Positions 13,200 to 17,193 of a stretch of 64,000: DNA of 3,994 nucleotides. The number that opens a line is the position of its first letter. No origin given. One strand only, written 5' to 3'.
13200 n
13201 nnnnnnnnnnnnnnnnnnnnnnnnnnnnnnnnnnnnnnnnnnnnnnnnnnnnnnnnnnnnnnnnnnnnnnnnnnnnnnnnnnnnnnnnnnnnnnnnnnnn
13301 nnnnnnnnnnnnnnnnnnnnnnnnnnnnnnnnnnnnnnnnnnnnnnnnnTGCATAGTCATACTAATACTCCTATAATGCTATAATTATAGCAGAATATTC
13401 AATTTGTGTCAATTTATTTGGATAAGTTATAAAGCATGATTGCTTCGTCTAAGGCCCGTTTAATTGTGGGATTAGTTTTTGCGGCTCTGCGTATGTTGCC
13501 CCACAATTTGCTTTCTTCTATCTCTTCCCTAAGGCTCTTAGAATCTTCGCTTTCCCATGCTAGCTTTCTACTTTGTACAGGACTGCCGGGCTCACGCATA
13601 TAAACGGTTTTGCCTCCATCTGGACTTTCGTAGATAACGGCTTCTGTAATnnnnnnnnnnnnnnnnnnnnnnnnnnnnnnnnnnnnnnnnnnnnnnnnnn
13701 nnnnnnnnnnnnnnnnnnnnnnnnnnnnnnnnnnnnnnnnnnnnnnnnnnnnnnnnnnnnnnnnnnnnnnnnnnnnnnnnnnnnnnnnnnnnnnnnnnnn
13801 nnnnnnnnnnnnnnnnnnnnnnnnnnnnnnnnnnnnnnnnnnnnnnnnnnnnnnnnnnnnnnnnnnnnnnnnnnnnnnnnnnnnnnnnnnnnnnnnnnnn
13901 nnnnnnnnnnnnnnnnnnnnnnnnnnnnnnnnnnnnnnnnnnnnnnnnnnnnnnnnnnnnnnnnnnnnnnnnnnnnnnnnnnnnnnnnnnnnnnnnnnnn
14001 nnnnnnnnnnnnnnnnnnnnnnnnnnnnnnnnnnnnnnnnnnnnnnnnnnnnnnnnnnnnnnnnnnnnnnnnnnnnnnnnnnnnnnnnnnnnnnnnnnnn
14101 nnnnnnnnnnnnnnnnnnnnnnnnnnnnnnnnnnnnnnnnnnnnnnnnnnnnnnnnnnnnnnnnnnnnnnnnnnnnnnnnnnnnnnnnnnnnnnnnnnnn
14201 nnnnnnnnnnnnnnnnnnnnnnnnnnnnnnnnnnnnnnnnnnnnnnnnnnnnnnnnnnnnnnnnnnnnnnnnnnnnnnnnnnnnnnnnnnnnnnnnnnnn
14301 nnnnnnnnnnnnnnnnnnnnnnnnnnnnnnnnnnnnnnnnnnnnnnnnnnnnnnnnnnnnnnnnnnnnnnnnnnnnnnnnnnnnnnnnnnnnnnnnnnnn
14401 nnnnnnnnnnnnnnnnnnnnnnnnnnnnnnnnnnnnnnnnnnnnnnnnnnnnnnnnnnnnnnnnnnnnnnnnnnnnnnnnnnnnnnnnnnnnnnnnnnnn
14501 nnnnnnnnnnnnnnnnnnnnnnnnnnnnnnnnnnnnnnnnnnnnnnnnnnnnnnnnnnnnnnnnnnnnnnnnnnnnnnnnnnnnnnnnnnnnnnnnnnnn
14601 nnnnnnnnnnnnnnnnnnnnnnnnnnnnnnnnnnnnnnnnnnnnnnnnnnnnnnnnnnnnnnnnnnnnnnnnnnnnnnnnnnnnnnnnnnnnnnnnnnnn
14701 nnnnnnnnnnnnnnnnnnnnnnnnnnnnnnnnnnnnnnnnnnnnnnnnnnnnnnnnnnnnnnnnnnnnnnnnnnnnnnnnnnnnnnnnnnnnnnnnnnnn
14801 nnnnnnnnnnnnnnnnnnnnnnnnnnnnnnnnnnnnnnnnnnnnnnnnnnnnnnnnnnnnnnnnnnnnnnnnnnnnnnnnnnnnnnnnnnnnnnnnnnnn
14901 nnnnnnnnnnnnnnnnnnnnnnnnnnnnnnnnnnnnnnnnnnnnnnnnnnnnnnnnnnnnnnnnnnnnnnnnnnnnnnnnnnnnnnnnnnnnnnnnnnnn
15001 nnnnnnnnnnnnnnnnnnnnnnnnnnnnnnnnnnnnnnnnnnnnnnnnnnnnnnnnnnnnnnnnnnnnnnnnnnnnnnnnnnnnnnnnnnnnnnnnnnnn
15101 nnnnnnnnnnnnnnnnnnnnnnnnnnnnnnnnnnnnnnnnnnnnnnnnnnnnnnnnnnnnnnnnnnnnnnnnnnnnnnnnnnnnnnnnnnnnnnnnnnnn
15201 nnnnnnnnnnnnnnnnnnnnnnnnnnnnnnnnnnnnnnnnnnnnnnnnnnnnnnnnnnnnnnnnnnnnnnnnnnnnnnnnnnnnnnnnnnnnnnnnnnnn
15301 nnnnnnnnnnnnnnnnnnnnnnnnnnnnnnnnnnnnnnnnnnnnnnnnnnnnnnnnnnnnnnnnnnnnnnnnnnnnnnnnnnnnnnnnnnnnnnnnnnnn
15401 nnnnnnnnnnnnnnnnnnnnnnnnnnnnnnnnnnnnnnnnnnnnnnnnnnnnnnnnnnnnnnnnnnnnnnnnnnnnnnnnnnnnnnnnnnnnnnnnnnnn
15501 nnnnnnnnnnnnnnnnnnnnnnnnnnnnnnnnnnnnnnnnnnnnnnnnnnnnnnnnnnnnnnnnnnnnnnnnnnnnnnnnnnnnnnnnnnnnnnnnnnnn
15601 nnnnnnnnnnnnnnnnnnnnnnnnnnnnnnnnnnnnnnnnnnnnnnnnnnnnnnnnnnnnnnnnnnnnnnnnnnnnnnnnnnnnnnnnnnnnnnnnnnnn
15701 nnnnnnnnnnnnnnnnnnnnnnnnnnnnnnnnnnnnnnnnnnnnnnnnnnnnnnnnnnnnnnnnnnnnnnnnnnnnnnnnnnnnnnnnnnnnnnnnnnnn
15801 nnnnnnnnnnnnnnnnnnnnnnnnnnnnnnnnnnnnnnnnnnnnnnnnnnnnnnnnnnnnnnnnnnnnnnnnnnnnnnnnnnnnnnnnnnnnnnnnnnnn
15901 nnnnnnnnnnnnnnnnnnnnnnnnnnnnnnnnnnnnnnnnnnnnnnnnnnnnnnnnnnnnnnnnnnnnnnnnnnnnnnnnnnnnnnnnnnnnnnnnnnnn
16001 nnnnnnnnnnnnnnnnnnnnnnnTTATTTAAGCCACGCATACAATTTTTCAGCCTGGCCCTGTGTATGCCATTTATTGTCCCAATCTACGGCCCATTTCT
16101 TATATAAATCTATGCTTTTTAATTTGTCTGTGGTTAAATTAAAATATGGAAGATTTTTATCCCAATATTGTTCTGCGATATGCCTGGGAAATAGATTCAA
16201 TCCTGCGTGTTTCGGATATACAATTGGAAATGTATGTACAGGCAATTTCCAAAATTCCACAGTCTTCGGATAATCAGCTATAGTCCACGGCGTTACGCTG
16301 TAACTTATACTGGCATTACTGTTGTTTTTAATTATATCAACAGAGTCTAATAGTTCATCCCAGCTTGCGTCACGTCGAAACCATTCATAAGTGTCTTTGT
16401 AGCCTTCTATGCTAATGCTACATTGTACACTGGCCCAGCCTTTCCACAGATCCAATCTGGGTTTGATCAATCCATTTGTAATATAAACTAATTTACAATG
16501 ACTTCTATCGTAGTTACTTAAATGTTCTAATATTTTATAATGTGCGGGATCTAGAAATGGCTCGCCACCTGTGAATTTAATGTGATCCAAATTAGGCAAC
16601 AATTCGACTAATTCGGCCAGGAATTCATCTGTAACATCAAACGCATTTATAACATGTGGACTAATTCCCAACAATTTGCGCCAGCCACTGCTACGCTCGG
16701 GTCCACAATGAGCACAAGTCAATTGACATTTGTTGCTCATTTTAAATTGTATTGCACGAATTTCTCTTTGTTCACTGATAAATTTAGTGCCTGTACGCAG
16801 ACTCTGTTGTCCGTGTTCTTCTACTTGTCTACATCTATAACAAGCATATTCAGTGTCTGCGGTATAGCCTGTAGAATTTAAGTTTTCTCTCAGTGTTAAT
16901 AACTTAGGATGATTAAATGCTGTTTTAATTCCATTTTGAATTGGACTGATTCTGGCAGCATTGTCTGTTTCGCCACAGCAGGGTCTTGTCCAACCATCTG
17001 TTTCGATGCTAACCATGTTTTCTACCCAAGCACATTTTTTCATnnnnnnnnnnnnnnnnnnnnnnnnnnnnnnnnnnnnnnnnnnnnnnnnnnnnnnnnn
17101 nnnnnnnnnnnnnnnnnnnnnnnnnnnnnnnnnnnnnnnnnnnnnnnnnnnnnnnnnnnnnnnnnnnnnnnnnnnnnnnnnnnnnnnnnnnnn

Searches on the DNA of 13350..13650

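Call 95: search_rna_families(source=window, start=13350, end=13650, threshold=evalue, max_evalue=1, show_alignments=1)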
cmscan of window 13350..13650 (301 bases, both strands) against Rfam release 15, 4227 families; matches with E-value up to 1: 1.
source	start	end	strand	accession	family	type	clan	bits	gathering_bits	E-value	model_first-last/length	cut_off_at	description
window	13466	13574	-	RF02191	TCL6_1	Gene; lncRNA;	-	14.1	60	0.75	1-113/113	no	T-cell leukemia/lymphoma 6 conserved region 1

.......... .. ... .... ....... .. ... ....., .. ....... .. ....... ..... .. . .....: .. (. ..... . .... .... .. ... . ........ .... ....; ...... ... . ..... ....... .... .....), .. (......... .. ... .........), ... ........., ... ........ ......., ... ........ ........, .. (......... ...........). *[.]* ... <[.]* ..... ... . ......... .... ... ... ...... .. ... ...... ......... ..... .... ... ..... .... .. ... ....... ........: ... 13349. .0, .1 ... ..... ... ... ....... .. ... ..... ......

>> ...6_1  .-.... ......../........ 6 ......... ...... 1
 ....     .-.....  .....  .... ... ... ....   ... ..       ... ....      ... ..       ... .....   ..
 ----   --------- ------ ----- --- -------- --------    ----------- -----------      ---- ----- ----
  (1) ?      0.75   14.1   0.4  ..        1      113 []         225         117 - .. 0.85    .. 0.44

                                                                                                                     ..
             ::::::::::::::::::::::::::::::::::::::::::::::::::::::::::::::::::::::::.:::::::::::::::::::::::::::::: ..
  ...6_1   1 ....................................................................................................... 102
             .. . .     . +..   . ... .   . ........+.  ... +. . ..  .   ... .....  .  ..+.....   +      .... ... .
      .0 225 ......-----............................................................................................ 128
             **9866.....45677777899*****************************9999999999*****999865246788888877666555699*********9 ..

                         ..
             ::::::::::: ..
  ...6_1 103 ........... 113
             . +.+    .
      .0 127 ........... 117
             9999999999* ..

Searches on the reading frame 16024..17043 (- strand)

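Call 9: search_protein_families(library=pfam, proteins=[window:16024-17043:-], max_evalue=0.01)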
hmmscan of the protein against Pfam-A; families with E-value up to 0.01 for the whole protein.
window:16024-17043:- (339 aa): 1 family
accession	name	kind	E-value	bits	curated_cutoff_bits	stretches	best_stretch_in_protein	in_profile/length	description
PF04055.27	Radical_SAM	-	3.5e-13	50.5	29.5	1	102-263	3-164/166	Radical SAM superfamily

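Call 10: search_protein_families(library=phrogs, proteins=[window:16024-17043:-], max_evalue=0.001)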
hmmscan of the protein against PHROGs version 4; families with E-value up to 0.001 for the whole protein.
window:16024-17043:- (339 aa): 5 families
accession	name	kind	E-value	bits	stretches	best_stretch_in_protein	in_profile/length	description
phrog_1802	-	other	3.3e-15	57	1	90-322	38-285/556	radical SAM domain-containing protein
phrog_14086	-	other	9.1e-14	52.6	1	39-251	33-242/353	radical SAM domain-containing protein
phrog_21308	-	other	7e-06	25.4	1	54-244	396-558/735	radical SAM domain-containing protein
phrog_13987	-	other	1.7e-05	25.3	1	94-193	13-103/274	radical SAM domain-containing protein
phrog_2076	-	moron, auxiliary metabolic gene and host takeover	0.00016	22.2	1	105-211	40-139/247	QueE-like radical SAM domain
